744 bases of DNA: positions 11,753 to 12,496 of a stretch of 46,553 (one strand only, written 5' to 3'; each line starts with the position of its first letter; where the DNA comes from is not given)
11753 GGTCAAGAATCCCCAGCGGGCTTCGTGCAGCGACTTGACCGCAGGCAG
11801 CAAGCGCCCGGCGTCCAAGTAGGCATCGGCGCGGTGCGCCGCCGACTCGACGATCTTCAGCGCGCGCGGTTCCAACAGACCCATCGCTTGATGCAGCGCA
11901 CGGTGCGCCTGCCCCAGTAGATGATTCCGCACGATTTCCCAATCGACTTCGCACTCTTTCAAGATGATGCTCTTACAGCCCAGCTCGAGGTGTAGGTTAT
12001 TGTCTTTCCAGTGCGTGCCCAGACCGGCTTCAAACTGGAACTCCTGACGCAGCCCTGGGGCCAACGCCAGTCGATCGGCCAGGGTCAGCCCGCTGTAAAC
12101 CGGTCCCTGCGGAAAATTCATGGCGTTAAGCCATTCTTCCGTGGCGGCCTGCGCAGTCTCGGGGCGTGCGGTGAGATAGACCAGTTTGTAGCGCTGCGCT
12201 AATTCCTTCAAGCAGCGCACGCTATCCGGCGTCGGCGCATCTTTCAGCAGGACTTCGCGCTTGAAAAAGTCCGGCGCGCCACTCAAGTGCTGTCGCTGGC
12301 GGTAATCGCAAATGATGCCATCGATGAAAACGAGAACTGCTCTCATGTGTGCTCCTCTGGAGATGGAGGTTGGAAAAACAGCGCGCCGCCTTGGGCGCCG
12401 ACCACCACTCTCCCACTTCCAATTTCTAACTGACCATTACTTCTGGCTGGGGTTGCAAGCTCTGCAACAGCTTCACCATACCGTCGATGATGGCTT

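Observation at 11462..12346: HAD-like, apparently catalytically dead domain fused to the NuoC-like subunit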

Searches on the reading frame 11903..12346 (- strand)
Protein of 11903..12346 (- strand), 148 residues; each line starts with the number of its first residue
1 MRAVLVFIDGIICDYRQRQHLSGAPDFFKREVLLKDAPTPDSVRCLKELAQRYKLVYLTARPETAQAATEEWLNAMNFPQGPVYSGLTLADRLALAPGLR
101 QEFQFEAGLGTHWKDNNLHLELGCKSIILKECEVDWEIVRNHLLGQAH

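Call 6: search_protein_families(library=ncbifam, proteins=[window:11903-12346:-], max_evalue=1)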
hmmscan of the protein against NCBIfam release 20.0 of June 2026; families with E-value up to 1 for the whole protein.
window:11903-12346:- (148 aa): 0 families

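Call 13: search_solved_structures(query=window:11903-12346:-, max_evalue=10, show_alignments=3)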
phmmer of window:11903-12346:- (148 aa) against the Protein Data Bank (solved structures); distinct sequences matched with E-value up to 10: 3.
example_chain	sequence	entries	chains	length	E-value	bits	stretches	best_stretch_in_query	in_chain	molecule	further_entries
9jtz_A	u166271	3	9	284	0.059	16.5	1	52-88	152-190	Membrane-associated phosphatidylinositol transfer protein 1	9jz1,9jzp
4k9q_A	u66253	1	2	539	0.23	14.5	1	30-97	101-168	Benzoylformate Decarboxylase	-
5z9y_A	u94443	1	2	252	0.23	14.5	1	43-130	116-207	Thiazole synthase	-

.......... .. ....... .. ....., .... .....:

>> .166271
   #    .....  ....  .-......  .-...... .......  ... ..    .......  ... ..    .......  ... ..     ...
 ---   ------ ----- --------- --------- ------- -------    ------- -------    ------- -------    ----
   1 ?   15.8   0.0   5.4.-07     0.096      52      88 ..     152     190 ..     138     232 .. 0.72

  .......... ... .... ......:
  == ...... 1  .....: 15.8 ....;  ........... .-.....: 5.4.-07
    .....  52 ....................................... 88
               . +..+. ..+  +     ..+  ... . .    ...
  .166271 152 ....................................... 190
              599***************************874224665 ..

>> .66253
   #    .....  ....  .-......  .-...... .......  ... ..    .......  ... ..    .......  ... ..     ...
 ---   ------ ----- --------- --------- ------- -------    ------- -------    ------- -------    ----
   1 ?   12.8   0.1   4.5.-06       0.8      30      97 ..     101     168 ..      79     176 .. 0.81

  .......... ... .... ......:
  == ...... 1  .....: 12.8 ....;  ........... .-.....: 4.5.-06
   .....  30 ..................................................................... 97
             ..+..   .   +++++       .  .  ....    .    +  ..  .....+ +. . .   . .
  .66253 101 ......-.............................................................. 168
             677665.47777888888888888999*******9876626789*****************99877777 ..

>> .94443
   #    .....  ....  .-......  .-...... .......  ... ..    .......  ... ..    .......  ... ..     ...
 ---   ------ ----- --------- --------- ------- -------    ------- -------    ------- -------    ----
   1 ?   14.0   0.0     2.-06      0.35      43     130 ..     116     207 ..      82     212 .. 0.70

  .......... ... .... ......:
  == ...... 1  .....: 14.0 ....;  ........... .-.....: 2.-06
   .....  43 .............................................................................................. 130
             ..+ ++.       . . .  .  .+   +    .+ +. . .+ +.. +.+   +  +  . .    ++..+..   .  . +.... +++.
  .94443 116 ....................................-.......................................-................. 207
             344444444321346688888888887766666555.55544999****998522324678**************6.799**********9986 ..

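Call 14: find_homologous_proteins(query=window:11909-12346:-, max_evalue=0.001)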
Query seq(146 aa) (146 aa): 12 proteins with E <= 0.001 among 68 candidates.
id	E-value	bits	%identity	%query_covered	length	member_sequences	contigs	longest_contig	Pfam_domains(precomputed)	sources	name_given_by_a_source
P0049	8.7e-56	206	75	82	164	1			PF24694.2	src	-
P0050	8.3e-48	180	83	68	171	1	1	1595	PF24694.2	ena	-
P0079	2.1e-47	179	73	72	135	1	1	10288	PF24694.2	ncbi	-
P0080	5.5e-46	174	56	100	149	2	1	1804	PF24694.2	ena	-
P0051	4.7e-45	171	56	100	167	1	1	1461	PF24694.2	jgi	jgi:hypothetical protein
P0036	5.0e-40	155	81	61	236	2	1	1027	PF00329.26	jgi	-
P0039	1.3e-38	150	80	61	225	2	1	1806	PF00329.26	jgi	jgi:Ni,Fe-hydrogenase III component G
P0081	3.3e-38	149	81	55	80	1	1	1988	PF24694.2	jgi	jgi:hypothetical protein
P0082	4.7e-38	148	48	99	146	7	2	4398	-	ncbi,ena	-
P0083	5.6e-30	122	79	53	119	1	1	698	-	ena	-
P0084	9.0e-24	102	87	37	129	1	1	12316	-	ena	-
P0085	9.8e-13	66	81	29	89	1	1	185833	-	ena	-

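Call 21: find_related_loci(query=A3, collection=genome_contigs, flank=10000)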
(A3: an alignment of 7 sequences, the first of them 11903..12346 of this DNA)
Query A3 (148 aa) in genome_contigs; peptide patterns used: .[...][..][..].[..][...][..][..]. (x = any residue, [..] = any of these).
140 stretches matched a pattern; 42 encode a relative of the query (tblastn E <= 1e-3); 42 distinct loci.
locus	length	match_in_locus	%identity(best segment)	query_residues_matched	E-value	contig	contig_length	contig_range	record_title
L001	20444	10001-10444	82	1-148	8e-84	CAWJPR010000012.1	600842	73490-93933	MAG: uncultured Chloroflexia bacterium isolate MFD02979.bin.1.11 genome assembly, contig: contig_44897, whole genome sho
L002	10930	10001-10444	77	1-148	5e-79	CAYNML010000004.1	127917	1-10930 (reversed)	MAG TPA_asm: uncultured Anaerolineae bacterium isolate binchicken_co107_373 genome assembly, contig: NODE_287_length_127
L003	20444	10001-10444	73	1-148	4e-75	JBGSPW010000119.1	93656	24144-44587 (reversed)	MAG: Thermoflexales bacterium isolate JTS-AC314 k141_2190098, whole genome shotgun sequence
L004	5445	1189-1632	64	1-148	8e-65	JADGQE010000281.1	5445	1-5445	MAG: Thermoflexales bacterium isolate Chersky.3_67 contig-100_12167, whole genome shotgun sequence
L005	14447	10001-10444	57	1-148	2e-54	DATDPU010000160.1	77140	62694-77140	MAG TPA_asm: Anaerolineae bacterium isolate SMAG_U7929 k141_2848648, whole genome shotgun sequence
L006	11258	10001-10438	55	1-146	2e-51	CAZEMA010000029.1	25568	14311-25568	MAG TPA_asm: uncultured Anaerolineaceae bacterium isolate binchicken_co103_424 genome assembly, contig: NODE_1745_length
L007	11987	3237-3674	55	1-146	3e-51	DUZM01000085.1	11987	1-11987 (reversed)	MAG TPA_asm: Candidatus Hydrogenedentota bacterium isolate MAG_17963_hgd_111 Ga0180437_10009550, whole genome shotgun se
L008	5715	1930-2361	51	1-144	3e-50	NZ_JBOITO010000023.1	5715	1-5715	MAG: Clostridium sp. isolate Enrichment1 NODE_284_length_5715_cov_257.882248, whole genome shotgun sequence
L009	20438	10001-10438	53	1-146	5e-50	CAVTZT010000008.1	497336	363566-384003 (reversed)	MAG: uncultured Chloroflexia bacterium isolate MFD04408.bin.2.42 genome assembly, contig: contig_31265, whole genome sho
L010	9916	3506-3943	52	1-146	2e-49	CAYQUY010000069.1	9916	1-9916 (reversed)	MAG TPA_asm: uncultured Anaerolineaceae bacterium isolate SRP098346_co1_319 genome assembly, contig: NODE_8848_length_99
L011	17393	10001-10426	50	1-142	2e-49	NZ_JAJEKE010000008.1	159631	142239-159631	Lutispora saccharofermentans strain m25 8, whole genome shotgun sequence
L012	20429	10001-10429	48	1-143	2e-48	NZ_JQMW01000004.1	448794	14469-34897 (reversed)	Clostridium sp. KNHs214 CC89DRAFT_scf7180000000038_quiver.13_C, whole genome shotgun sequence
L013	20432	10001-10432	49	1-144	3e-47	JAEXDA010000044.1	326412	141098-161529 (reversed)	MAG: Bacillota bacterium isolate OH_HBB_134 k127_582882, whole genome shotgun sequence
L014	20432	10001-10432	49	1-144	3e-46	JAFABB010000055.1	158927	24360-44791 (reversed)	MAG: Bacillota bacterium isolate OH_SBB_108 k127_522622, whole genome shotgun sequence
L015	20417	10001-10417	53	1-139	8e-46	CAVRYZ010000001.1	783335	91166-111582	MAG: uncultured Chloroflexia bacterium isolate MFD05942.bin.2.86 genome assembly, contig: contig_1269, whole genome shot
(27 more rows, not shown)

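Call 26: search_protein_representatives(alignment_id=A3)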
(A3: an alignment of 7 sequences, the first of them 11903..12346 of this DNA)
Query: 7 sequences, 325 profile positions. Proteins with E-value up to 0.001 (for the whole library): 1758; up to 1e-10: 157; up to 1e-30: 29. The best 150 are listed.
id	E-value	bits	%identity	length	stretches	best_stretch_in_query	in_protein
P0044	2.6e-123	427.9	-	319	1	1-315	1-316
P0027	2.0e-112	392.2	-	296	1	1-319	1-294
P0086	2.0e-82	293.6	-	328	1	2-270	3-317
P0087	4.1e-82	292.5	-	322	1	1-269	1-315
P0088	1.8e-74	267.4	-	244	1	1-203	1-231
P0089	1.9e-68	247.6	-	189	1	2-143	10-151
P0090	2.1e-65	237.6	-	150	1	2-145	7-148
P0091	3.0e-63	230.5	-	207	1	1-141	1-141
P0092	1.5e-62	228.2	-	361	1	2-143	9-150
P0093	3.9e-62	226.9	-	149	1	1-147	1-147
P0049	1.7e-54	201.7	-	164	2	1-121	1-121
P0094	1.3e-53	198.9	-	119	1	39-147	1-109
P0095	1.3e-52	195.6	-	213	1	2-149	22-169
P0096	1.8e-48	182.0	-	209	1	2-144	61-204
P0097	7.6e-48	179.9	-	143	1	1-143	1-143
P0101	1.8e-39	152.4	-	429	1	4-143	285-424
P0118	2.5e-26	109.2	-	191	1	3-143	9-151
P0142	8.0e-21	91.1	-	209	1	3-148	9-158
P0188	7.7e-14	68.2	-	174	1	3-131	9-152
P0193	3.0e-13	66.2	-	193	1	2-143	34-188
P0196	6.7e-13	65.1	-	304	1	3-128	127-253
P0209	1.3e-11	60.8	-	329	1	38-129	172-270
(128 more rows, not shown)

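Call 38: predict_structure(alignment_id=A5)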
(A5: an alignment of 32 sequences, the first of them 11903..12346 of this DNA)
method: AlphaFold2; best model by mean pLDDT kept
length: 148 residues; sequences in the alignment: 32
mean_pLDDT: 96.5   pTM: 0.91
mean pLDDT of the five models: 96.5, 96.5, 96.4, 96.3, 96.0
residues with pLDDT >= 90: 144; 70-90: 1; 50-70: 1; < 50: 2
segments of 3 or more residues with pLDDT < 50: none
pLDDT, mean of each block of 10 residues (from residue 1): 98 98 96 98 98 98 98 99 97 98 98 95 98 97 78
secondary structure, 60 per line:
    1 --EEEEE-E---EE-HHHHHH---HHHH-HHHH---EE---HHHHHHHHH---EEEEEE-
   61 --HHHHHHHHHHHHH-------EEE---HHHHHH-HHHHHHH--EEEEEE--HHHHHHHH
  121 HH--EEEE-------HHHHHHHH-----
elements in order: E3-7 H16-21 H25-28 H30-33 H42-50 E54-59 H63-75 E83-85 H89-94 H96-102 E105-110 H113-122 E125-128 H136-143

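Call 41: fold_search(model_id=the predicted structure, library=pdb)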
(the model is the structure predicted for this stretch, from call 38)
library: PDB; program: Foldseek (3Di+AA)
matches with E <= 10: 1573; with E <= 0.001: 32
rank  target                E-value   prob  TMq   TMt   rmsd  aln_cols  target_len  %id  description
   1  9d14                  1.1e-06  1.00  0.73  0.40   5.2       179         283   18  Tt Pah2 D148N delta helix with magnesium (released 2025-11-12)
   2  6tzy_D                2.8e-06  1.00  0.67  0.40   4.0       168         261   18  Crystal Structure of a lipin/Pah Phosphatidic Acid Phosphatase (released 2020-03-18)
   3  9jtz_A                5.1e-06  1.00  0.70  0.42   4.4       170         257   23  Crystal structure of Nir2 C-terminal domain in complex with phosphatidic acid (released 2025-10-15)
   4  5uj0_A                6.6e-06  1.00  0.63  0.65   4.4       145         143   14  Structure of T4Pnkp 3' phosphatase covalently bound to BeF3 (released 2017-02-08)
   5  9jzp_A                7.0e-06  1.00  0.68  0.41   4.5       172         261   23  Crystal structure of Nir2 C-terminal domain (released 2025-10-15)
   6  9jz1_A                9.8e-06  1.00  0.71  0.44   4.0       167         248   20  Crystal structure of Nir2 C-terminal domain in complex with phosphate (released 2025-10-15)
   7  9jzp_C                1.9e-05  1.00  0.55  0.39   3.4       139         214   26  Crystal structure of Nir2 C-terminal domain (released 2025-10-15)
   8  1ltq                  1.9e-05  1.00  0.64  0.34   4.7       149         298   14  CRYSTAL STRUCTURE OF T4 POLYNUCLEOTIDE KINASE (released 2002-10-09)
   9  9jtz_C                2.1e-05  1.00  0.64  0.41   5.3       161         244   24  Crystal structure of Nir2 C-terminal domain in complex with phosphatidic acid (released 2025-10-15)
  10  4xru_D                2.1e-05  1.00  0.64  0.36   4.3       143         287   16  Structure of Pnkp1/Rnl/Hen1 complex (released 2015-04-22)
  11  9jtz_B                2.3e-05  1.00  0.70  0.43   4.6       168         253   20  Crystal structure of Nir2 C-terminal domain in complex with phosphatidic acid (released 2025-10-15)
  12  9jzp_B                3.2e-05  1.00  0.65  0.41   2.8       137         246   23  Crystal structure of Nir2 C-terminal domain (released 2025-10-15)
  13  5uj0_B                3.6e-05  1.00  0.70  0.73   3.0       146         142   14  Structure of T4Pnkp 3' phosphatase covalently bound to BeF3 (released 2017-02-08)
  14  9jz1_C                3.6e-05  1.00  0.59  0.37   3.6       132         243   25  Crystal structure of Nir2 C-terminal domain in complex with phosphate (released 2025-10-15)
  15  9jz1_B                4.4e-05  1.00  0.69  0.43   4.5       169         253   21  Crystal structure of Nir2 C-terminal domain in complex with phosphate (released 2025-10-15)
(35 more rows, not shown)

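Call 51: search_protein_families(library=pfam, proteins=[P0101, P0092, P0196, P0193, P0118, P0142, P0082, P0188, P0209], max_evalue=0.01)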
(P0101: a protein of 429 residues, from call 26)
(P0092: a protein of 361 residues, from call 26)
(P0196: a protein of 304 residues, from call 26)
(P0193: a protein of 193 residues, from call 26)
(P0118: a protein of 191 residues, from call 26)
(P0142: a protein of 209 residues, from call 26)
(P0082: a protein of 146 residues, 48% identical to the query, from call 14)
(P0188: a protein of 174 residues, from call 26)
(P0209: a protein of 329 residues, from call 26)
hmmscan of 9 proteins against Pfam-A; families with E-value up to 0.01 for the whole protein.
P0101 (429 aa): 2 families
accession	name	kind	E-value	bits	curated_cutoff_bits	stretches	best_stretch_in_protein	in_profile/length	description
PF04439.18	Adenyl_transf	-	3.4e-33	115.4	22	1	5-266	5-269/279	Streptomycin adenylyltransferase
PF24694.1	LNS2_PITM1-3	-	8.8e-05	23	27.7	1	321-371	24-75/124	PITM 1-3, LNS2 domain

P0092 (361 aa): 5 families
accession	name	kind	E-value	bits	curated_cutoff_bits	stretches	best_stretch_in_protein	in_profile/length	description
PF13578.12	Methyltransf_24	-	1e-10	42.8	26.3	1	219-312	2-104/105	Methyltransferase domain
PF13649.12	Methyltransf_25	-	6.9e-05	23.9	27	1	217-284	1-69/97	Methyltransferase domain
PF24694.1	LNS2_PITM1-3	-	0.00015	22.2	27.7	1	47-95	24-73/124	PITM 1-3, LNS2 domain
PF13847.12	Methyltransf_31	-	0.00022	21.3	27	1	222-313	10-112/145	Methyltransferase domain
PF01135.25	PCMT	-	0.00064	20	20.3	1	214-310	74-171/210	Protein-L-isoaspartate(D-aspartate) O-methyltransferase (PCMT)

P0196 (304 aa): 3 families
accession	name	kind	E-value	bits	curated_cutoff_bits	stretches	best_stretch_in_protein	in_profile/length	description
PF24694.1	LNS2_PITM1-3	-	2.8e-09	37.5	27.7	1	128-226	1-92/124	PITM 1-3, LNS2 domain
PF08235.19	LNS2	-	7.5e-09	35.8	32.3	1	112-246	34-185/226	LNS2 (Lipin/Ned1/Smp2)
PF09949.15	APP1_cat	-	6.9e-06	26.5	27.1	1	127-246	2-138/154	Phosphatidate phosphatase APP1, catalytic domain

P0193 (193 aa): 8 families
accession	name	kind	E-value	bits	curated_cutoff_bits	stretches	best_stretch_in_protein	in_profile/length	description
PF03767.20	Acid_phosphat_B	-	9.7e-13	48.6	27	1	26-176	70-225/230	HAD superfamily, subfamily IIIB (Acid phosphatase)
PF25109.1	HAD_PNKP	-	1.9e-12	48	27.6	1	33-175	1-140/143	Polynucleotide kinase PNKP phosphatase domain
PF24694.1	LNS2_PITM1-3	-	2.4e-12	47.4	27.7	1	73-170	18-117/124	PITM 1-3, LNS2 domain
PF00702.32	Hydrolase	-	5.2e-06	27.4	26.4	1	72-162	94-186/191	haloacid dehalogenase-like hydrolase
PF13419.12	HAD_2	-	4.2e-05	24.2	23.8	1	71-171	73-176/178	Haloacid dehalogenase-like hydrolase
PF09949.15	APP1_cat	-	0.00013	22.3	27.1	1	73-155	32-127/154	Phosphatidate phosphatase APP1, catalytic domain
PF08235.19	LNS2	-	0.00013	21.9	32.3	0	131-173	146-193/226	LNS2 (Lipin/Ned1/Smp2)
PF06941.18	NT5C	-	0.0014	19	24.8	1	55-117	45-112/180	5' nucleotidase, deoxy (Pyrimidine), cytosolic type C protein (NT5C)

P0118 (191 aa): 1 family
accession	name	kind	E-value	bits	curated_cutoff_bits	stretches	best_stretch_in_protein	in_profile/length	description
PF24694.1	LNS2_PITM1-3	-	0.00033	21.1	27.7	1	58-133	37-116/124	PITM 1-3, LNS2 domain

P0142 (209 aa): 0 families

P0082 (146 aa): 3 families
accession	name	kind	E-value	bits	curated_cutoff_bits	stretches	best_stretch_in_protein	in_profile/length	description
PF24694.1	LNS2_PITM1-3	-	2.5e-05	24.7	27.7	1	50-93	35-79/124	PITM 1-3, LNS2 domain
PF09949.15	APP1_cat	-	0.00047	20.6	27.1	1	8-99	7-99/154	Phosphatidate phosphatase APP1, catalytic domain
PF08235.19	LNS2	-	0.0011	18.9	32.3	0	37-76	75-115/226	LNS2 (Lipin/Ned1/Smp2)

P0188 (174 aa): 6 families
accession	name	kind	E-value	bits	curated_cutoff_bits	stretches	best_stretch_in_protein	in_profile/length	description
PF24694.1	LNS2_PITM1-3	-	1.6e-08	35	27.7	1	43-146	19-116/124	PITM 1-3, LNS2 domain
PF03767.20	Acid_phosphat_B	-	3.1e-06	27.3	27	1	5-153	75-225/230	HAD superfamily, subfamily IIIB (Acid phosphatase)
PF25109.1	HAD_PNKP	-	0.00021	21.9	27.6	1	9-116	3-104/143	Polynucleotide kinase PNKP phosphatase domain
PF09949.15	APP1_cat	-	0.00088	19.7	27.1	1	9-123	2-106/154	Phosphatidate phosphatase APP1, catalytic domain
PF08235.19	LNS2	-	0.0009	19.2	32.3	0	7-146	47-189/226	LNS2 (Lipin/Ned1/Smp2)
PF06941.18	NT5C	-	0.0014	19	24.8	0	44-98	64-120/180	5' nucleotidase, deoxy (Pyrimidine), cytosolic type C protein (NT5C)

P0209 (329 aa): 4 families
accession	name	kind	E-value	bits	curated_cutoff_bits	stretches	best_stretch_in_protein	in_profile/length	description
PF08235.19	LNS2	-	4e-09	36.7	32.3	1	121-264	24-187/226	LNS2 (Lipin/Ned1/Smp2)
PF24694.1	LNS2_PITM1-3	-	1.7e-07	31.7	27.7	1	147-266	2-116/124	PITM 1-3, LNS2 domain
PF09949.15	APP1_cat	-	6.2e-06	26.7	27.1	1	149-252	6-127/154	Phosphatidate phosphatase APP1, catalytic domain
PF03767.20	Acid_phosphat_B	-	0.0014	18.6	27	1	165-259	114-211/230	HAD superfamily, subfamily IIIB (Acid phosphatase)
